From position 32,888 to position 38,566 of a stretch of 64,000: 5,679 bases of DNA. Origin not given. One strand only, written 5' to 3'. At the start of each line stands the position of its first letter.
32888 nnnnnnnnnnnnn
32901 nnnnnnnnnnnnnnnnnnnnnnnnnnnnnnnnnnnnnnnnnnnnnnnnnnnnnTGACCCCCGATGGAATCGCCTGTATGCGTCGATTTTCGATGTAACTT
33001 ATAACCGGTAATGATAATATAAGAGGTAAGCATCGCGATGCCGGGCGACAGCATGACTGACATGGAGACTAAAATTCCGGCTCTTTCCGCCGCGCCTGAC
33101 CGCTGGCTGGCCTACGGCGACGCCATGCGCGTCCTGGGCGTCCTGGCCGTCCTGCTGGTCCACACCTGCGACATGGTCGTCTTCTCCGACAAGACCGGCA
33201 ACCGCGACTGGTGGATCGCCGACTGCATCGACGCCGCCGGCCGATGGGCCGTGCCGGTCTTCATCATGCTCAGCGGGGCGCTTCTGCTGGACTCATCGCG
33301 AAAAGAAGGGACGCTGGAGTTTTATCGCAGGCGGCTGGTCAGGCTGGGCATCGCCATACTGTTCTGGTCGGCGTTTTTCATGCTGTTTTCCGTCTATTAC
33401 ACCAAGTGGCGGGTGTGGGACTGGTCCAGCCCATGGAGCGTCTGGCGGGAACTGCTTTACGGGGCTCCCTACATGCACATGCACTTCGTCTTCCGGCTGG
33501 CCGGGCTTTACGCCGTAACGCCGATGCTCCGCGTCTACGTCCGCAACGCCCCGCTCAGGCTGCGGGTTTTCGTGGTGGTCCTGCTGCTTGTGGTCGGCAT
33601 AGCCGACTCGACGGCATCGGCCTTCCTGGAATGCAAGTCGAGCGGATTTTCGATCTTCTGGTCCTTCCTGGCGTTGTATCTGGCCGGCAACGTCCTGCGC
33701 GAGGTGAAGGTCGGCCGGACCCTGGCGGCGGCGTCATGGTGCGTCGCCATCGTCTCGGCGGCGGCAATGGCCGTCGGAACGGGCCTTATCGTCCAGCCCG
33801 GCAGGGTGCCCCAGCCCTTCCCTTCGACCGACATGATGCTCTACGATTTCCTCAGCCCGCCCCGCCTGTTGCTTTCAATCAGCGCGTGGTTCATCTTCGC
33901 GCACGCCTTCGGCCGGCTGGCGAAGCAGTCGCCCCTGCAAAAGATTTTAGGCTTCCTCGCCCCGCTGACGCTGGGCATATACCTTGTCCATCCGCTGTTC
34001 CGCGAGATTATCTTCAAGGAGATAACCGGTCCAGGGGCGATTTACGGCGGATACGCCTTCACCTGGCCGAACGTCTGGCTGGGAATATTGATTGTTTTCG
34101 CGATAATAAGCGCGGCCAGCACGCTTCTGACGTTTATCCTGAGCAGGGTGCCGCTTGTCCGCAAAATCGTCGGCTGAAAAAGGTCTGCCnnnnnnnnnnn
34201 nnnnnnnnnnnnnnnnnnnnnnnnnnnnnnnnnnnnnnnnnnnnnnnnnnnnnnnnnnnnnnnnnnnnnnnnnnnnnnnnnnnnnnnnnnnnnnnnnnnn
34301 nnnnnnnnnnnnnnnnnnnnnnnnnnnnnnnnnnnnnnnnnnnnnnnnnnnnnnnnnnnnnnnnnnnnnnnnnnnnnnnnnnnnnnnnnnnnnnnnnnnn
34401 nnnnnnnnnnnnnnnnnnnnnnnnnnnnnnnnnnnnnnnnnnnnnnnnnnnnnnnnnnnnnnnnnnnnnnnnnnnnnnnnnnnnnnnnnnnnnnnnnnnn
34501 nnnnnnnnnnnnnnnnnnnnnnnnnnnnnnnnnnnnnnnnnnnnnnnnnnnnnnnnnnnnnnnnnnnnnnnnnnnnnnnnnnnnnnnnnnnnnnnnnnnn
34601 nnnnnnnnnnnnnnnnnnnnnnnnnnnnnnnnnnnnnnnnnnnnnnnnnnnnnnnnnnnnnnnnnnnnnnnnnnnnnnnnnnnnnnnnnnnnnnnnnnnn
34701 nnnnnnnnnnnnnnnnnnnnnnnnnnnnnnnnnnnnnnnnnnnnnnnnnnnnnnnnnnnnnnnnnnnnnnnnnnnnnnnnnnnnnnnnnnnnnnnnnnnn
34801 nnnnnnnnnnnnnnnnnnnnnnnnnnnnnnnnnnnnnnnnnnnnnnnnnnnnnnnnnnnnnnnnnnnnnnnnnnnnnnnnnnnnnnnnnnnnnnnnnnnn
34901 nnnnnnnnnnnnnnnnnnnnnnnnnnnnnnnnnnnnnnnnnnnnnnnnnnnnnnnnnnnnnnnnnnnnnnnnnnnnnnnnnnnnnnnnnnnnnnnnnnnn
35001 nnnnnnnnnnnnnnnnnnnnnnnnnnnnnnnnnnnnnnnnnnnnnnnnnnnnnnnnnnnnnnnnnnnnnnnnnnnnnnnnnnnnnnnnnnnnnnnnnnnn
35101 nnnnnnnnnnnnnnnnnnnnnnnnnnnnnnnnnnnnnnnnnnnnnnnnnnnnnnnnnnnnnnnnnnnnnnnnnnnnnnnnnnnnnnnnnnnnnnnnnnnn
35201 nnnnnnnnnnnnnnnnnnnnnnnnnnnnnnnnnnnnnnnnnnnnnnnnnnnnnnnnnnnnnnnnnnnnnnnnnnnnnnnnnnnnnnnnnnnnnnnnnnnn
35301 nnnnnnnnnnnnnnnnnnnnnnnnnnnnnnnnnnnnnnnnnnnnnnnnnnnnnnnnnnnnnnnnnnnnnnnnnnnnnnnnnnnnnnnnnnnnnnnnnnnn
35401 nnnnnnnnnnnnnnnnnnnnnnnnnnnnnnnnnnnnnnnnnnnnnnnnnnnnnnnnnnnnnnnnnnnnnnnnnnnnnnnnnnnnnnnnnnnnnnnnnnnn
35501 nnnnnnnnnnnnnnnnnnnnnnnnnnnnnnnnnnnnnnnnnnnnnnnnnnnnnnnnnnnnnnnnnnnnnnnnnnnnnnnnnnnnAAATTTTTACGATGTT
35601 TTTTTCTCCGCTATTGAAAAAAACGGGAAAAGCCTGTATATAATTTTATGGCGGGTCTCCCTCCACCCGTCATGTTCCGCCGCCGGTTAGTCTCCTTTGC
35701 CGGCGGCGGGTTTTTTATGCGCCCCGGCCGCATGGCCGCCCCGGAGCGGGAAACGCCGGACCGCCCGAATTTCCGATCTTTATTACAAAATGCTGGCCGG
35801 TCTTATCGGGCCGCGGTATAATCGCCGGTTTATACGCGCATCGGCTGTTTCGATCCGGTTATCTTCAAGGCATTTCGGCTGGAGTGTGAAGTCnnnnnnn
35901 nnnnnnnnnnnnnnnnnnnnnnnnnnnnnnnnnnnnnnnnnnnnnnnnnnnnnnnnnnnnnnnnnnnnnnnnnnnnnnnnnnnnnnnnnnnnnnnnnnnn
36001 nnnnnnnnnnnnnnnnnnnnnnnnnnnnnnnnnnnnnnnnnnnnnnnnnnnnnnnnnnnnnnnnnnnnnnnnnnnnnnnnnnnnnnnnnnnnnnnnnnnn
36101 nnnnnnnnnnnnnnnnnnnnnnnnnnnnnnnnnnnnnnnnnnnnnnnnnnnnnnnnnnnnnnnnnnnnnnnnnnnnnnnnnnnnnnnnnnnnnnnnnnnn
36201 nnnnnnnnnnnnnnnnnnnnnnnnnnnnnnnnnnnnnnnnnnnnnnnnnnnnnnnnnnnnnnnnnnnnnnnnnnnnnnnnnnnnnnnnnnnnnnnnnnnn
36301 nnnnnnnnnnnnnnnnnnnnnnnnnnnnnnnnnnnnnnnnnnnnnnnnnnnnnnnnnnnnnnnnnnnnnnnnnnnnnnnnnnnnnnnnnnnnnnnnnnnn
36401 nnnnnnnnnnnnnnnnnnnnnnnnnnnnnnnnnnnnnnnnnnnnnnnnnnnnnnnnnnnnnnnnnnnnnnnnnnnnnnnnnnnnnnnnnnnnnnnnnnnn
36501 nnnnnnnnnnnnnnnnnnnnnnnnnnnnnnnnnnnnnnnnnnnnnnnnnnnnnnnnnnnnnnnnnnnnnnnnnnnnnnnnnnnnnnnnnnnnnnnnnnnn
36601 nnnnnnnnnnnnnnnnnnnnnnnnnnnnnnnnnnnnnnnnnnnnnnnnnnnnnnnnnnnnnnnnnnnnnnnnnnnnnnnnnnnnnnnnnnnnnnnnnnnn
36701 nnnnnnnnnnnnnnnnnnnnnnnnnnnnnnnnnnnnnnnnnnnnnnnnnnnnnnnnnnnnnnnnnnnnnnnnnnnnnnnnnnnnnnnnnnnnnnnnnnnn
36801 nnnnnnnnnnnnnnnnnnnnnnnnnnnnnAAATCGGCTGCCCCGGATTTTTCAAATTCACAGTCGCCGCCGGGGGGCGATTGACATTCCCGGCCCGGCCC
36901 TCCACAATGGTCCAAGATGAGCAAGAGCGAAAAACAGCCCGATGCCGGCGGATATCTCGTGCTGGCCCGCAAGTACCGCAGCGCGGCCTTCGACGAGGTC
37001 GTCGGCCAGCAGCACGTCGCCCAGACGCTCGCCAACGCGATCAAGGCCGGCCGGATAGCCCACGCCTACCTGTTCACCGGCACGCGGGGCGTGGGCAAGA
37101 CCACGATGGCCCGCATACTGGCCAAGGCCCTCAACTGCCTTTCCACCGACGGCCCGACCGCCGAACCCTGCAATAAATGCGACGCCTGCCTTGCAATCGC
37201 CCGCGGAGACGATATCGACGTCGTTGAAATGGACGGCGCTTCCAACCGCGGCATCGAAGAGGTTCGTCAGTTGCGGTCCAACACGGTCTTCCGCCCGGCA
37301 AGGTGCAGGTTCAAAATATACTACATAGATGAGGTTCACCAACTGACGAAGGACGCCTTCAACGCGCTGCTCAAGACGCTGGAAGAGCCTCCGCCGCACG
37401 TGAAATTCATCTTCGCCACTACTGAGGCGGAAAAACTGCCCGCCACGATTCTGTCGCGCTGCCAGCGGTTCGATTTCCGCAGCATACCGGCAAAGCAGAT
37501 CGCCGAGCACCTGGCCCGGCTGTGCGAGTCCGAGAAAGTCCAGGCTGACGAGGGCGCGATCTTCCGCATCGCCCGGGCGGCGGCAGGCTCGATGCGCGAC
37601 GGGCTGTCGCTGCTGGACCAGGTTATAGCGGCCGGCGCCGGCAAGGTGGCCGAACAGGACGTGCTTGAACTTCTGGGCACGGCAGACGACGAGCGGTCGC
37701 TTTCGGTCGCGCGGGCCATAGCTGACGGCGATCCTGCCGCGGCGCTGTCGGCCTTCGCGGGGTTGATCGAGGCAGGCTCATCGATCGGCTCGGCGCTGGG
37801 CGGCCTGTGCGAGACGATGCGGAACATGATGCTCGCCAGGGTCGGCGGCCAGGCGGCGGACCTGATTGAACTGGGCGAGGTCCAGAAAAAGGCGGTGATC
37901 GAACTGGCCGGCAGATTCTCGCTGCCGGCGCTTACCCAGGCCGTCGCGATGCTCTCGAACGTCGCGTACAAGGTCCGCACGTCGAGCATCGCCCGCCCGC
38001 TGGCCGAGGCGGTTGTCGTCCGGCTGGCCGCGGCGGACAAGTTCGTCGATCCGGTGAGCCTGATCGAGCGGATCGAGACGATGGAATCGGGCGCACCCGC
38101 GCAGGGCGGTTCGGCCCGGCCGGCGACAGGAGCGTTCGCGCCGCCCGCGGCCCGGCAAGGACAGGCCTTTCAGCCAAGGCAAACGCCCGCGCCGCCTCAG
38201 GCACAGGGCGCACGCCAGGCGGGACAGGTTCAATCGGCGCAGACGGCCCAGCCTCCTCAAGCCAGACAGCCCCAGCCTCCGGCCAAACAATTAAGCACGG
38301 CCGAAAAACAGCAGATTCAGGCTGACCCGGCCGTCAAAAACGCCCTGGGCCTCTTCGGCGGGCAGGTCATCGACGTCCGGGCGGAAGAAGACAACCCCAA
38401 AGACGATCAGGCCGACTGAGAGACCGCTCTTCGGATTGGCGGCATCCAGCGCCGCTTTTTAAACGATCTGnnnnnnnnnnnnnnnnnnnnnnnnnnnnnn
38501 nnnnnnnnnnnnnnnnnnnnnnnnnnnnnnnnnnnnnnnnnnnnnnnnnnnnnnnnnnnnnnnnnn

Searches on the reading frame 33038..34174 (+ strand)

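Call 43: search_protein_families(library=pfam, proteins=[window:33038-34174:+], max_evalue=0.0001)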
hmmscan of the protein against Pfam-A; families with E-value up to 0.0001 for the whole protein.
window:33038-34174:+ (379 aa): 1 family
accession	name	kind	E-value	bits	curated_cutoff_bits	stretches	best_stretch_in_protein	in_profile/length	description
PF01757.29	Acyl_transf_3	-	4.2e-37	128.4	31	1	28-359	5-320/326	Acyltransferase domain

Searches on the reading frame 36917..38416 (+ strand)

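Call 43: search_protein_families(library=pfam, proteins=[window:36917-38416:+], max_evalue=0.0001)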
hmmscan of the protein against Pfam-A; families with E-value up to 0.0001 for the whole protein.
window:36917-38416:+ (500 aa): 8 families
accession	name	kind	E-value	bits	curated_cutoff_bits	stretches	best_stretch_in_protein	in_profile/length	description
PF13177.12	DNA_pol3_delta2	-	3.3e-42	144.6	27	1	30-190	1-160/161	DNA polymerase III, delta subunit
PF12169.13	DNA_pol3_gamma3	-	7.2e-18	65.2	24.4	1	244-385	1-142/143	DNA polymerase III subunits gamma and tau domain III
PF22608.2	DNAX_ATPase_lid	-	1.9e-17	63.2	27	1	194-242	1-49/49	DNA polymerase III clamp loader subunit, ATPase lid domain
PF00004.35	AAA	-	7.2e-13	49.6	21.2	1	52-185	2-126/131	ATPase family associated with various cellular activities (AAA)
PF05496.18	RuvB_N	-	3.6e-08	33.8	27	1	21-98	2-85/159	Holliday junction DNA helicase RuvB P-loop domain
PF07728.20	AAA_5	-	9e-06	26.2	22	0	52-157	3-92/139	AAA domain (dynein-related subfamily)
PF13401.12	AAA_22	-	6.2e-05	23.8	27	0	51-169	8-123/130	AAA domain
PF13173.12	AAA_14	-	9.4e-05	22.9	27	0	50-178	4-107/129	AAA domain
